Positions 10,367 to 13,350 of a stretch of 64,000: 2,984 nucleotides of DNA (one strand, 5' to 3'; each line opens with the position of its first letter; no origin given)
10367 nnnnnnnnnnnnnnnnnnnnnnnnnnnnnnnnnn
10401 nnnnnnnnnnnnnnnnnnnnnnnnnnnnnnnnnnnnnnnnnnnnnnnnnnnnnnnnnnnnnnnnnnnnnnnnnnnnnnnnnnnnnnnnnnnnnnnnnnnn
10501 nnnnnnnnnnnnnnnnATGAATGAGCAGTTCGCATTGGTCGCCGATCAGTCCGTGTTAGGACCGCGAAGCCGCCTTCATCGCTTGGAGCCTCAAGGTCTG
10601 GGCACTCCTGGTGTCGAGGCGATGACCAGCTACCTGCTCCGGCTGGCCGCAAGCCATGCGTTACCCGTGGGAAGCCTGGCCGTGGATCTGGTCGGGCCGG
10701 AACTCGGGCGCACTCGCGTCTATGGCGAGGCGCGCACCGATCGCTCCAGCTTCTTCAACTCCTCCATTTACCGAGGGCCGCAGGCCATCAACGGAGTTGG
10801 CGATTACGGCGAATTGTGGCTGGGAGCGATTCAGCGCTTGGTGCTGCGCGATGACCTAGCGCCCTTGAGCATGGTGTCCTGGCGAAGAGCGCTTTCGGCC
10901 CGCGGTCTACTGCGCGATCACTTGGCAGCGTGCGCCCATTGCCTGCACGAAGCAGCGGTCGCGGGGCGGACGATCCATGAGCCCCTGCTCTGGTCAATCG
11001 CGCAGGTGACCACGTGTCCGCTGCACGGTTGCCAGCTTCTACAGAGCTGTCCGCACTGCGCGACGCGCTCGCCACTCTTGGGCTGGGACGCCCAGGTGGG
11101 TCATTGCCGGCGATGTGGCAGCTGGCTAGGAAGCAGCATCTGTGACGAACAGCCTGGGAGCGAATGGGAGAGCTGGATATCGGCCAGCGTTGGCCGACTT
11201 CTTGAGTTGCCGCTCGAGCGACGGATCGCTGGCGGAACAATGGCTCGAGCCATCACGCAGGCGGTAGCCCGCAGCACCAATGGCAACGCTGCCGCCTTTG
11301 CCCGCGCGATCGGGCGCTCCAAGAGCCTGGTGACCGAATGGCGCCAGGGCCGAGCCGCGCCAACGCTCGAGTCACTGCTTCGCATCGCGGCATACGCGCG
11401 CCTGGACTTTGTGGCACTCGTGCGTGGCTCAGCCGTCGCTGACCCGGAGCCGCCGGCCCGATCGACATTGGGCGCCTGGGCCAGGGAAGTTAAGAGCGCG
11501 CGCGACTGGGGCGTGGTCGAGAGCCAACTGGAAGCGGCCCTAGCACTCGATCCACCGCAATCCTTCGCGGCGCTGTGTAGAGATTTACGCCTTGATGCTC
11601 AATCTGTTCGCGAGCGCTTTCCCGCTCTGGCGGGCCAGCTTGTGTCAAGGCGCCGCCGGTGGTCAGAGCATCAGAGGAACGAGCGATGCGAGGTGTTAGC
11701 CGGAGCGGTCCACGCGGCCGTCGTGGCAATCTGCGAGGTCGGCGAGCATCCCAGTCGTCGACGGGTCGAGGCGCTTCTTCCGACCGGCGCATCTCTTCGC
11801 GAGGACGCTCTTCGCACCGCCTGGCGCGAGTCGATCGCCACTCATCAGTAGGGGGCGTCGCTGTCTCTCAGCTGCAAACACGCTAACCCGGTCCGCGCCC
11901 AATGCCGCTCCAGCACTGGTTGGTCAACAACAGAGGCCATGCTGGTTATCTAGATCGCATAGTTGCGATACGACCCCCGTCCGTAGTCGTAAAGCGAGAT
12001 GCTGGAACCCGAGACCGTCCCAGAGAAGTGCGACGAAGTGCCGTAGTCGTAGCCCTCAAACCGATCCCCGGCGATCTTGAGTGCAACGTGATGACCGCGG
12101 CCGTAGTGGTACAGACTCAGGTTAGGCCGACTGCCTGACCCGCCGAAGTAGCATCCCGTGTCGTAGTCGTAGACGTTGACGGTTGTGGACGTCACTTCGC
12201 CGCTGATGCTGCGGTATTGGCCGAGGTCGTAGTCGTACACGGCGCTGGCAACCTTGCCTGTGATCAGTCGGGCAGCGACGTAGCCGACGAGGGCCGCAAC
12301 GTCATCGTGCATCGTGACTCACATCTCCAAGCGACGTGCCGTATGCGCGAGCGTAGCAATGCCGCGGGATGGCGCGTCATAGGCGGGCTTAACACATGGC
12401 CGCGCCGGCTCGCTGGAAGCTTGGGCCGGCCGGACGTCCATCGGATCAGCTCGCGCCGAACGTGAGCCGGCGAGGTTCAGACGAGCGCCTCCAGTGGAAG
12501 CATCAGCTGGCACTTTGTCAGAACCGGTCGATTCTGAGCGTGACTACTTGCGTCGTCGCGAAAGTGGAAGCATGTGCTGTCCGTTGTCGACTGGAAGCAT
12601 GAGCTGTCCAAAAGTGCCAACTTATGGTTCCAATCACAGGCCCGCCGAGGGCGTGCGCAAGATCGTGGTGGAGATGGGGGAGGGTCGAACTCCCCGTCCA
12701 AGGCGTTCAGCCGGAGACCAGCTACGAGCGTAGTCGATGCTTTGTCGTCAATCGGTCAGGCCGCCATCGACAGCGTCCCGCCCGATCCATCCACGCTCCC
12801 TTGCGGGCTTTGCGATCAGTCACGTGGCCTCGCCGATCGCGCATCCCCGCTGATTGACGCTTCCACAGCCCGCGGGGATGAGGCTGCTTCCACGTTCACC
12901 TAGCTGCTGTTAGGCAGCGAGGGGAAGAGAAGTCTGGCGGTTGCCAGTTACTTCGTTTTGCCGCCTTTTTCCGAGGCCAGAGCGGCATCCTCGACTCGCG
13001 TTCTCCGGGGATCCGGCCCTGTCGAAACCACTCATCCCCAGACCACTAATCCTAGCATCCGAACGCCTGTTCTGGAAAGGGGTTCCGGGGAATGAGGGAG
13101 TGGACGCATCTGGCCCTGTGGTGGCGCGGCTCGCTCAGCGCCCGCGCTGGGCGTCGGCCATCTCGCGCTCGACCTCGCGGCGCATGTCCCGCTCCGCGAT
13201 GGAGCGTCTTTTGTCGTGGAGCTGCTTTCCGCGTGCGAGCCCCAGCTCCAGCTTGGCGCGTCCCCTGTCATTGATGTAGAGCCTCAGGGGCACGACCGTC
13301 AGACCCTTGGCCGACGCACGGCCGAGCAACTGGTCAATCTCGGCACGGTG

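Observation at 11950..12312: Small protein of five ~20-aa tandem repeats (Y-D/H-Y-D/G core), the last gene before the transposon end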

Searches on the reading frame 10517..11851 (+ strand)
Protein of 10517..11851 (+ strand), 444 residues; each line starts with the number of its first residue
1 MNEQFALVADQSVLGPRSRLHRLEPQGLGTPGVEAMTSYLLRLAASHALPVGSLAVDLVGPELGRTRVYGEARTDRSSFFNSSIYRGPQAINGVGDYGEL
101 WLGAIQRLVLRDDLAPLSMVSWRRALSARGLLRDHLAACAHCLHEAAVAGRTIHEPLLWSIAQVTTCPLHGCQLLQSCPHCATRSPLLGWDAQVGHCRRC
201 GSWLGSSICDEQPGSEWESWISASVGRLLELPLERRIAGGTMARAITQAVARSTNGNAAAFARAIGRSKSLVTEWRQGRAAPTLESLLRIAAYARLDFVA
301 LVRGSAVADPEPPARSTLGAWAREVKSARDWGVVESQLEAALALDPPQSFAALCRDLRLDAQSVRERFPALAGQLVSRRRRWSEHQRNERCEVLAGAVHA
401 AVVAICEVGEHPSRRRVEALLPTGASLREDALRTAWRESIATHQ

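Call 4: search_protein_families(library=pfam, proteins=[window:10517-11851:+], max_evalue=1)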
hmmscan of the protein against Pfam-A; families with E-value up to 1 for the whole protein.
window:10517-11851:+ (444 aa): 5 families
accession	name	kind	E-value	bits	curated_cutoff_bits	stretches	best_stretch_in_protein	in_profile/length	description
PF06527.16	TniQ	-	6.5e-14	53.2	27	1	27-174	3-142/142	TniQ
PF01381.28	HTH_3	-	0.013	15.9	23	1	259-294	13-48/55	Helix-turn-helix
PF13443.12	HTH_26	-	0.053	14.2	22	1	259-293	14-49/63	Cro/C1-type HTH DNA-binding domain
PF06750.18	A24_N_bact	-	0.11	13.1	23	0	78-202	8-60/84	Bacterial Peptidase A24 N-terminal domain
PF21351.2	TetR_C_41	-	0.75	10.5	27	0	216-271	35-90/108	Tetracyclin repressor-like, C-terminal domain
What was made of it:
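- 10517..11851 (+): TniQ-family target selector (444 aa), the last gene of the tns operon and convergent with the repeat gene. Pfam TniQ 6.5e-14 (call 4).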

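Call 7: search_protein_families(library=ncbifam, proteins=[window:10517-11851:+], max_evalue=1)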
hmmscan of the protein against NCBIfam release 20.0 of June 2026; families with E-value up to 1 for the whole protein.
window:10517-11851:+ (444 aa): 0 families

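Call 49: find_related_loci(query=window:10517-11851:+, collection=metagenome_contigs, flank=10000)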
Query window:10517-11851:+ (444 aa) in metagenome_contigs; peptide patterns used: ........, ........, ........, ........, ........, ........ (x = any residue, [..] = any of these).
205 stretches matched a pattern, but none encodes a relative of the query by tblastn (E <= 1e-3).

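Call 50: find_homologous_proteins(query=window:10517-11851:+, max_evalue=0.00001)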
Query window:10517-11851:+ (444 aa): 4 proteins with E <= 0.00001 among 8000 candidates.
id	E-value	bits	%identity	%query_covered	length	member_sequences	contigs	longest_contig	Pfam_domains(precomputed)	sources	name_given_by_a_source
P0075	1.3e-291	985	100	100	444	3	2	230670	PF06527.17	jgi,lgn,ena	-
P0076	2.6e-138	480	55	97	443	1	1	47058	PF06527.17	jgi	jgi:transcriptional regulator with XRE-family HTH domain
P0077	3.6e-44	170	31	83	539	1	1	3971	PF01381.29,PF06527.17,PF07022.20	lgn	-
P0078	1.1e-40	158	31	96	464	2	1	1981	PF01381.29,PF06527.17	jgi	jgi:ribosome-binding protein aMBF1 (putative translation factor)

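Call 51: find_encoding_contigs(protein=P0076, flank=10000, max_places=3)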
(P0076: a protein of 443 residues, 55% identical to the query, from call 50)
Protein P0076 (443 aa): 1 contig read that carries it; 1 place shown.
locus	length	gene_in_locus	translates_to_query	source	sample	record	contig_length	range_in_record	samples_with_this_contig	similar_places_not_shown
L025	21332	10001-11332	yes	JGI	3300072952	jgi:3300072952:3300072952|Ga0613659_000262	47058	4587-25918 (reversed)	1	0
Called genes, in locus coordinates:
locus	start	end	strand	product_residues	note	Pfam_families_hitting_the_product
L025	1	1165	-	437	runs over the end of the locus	PF00082:Peptidase_S8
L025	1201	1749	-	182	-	-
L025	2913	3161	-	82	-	PF13560:HTH_31, PF01381:HTH_3 (weak)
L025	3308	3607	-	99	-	PF13560:HTH_31, PF01381:HTH_3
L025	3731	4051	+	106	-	PF13560:HTH_31, PF01381:HTH_3 (weak)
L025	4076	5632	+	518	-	PF00004:AAA, PF01434:Peptidase_M41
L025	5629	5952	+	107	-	-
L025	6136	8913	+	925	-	PF09299:Mu-transpos_C (weak)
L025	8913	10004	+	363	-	PF05621:TniB, PF13401:AAA_22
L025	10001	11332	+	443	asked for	PF06527:TniQ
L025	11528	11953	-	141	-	PF07883:Cupin_2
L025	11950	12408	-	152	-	PF06094:GGACT (weak)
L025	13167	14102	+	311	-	PF08279:HTH_11, PF19187:HTH_PafC, PF13280:WYL, PF25583:WCX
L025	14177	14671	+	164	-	PF10604:Polyketide_cyc2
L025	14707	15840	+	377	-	PF13646:HEAT_2 (faint)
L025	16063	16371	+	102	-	PF03992:ABM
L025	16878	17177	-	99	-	PF03992:ABM (weak)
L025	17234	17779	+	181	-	PF07336:ABATE (weak), PF11706:zf-CGNR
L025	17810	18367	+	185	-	-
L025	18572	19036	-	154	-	PF01668:SmpB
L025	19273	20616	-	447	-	PF22694:CtpB_N-like, PF00595:PDZ, PF13180:PDZ_2, PF17820:PDZ_6, PF03572:Peptidase_S41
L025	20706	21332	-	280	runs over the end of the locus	PF03462:PCRF, PF00472:RF-1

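Call 52: find_encoding_contigs(protein=P0075, flank=10000, max_places=4)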
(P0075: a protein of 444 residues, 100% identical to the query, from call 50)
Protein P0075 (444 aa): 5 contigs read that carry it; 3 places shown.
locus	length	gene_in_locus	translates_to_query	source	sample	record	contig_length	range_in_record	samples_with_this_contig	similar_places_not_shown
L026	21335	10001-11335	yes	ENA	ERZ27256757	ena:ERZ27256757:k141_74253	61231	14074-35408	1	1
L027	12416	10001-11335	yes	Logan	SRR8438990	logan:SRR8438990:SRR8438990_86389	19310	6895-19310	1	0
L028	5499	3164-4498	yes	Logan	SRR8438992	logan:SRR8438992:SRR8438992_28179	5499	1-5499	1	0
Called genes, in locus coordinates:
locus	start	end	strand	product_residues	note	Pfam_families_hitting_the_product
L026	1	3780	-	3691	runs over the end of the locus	PF02018:CBM_4_9 (weak), PF05593:RHS_repeat, PF02018:CBM_4_9, PF13385:Laminin_G_3, PF05593:RHS_repeat, PF25023:TEN_YD-shell, PF07591:PT-HINT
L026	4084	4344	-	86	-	PF13560:HTH_31, PF01381:HTH_3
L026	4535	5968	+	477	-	PF05496:RuvB_N (weak), PF00004:AAA, PF01434:Peptidase_M41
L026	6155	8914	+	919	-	PF08722:Tn7_TnsA-like_N (weak), PF09299:Mu-transpos_C (faint)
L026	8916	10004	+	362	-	PF13191:AAA_16 (weak), PF05621:TniB (weak), PF00004:AAA (weak), PF13401:AAA_22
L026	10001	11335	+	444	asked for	PF06527:TniQ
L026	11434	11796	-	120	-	-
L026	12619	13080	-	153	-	PF01668:SmpB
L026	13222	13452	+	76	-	-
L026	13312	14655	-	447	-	PF22694:CtpB_N-like, PF00595:PDZ, PF13180:PDZ_2, PF17820:PDZ_6, PF03572:Peptidase_S41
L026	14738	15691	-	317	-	PF03462:PCRF, PF00472:RF-1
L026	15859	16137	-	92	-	-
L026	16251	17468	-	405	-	-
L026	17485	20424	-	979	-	PF07517:SecA_DEAD, PF01043:SecA_PP_bind, PF21090:P-loop_SecA, PF07516:SecA_SW, PF02810:SEC-C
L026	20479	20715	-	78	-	-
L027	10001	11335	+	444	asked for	PF06527:TniQ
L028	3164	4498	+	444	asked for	PF06527:TniQ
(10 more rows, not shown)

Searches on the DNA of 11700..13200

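Call 90: search_rna_families(source=window, start=11700, end=13200, threshold=gathering)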
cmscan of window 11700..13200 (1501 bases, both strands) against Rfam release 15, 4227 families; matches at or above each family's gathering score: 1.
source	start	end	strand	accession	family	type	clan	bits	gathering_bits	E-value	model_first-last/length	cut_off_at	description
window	12666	13039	-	RF00023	tmRNA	Gene;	CL00001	122.2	47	6.7e-49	1-374/374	no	transfer-messenger RNA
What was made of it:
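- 12666..13039 (-): tmRNA (ssrA) gene, the probable attachment target. Its 3' end lies 26 nt from the transposon terminus. Rfam RF00023, 122 bits (call 90).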
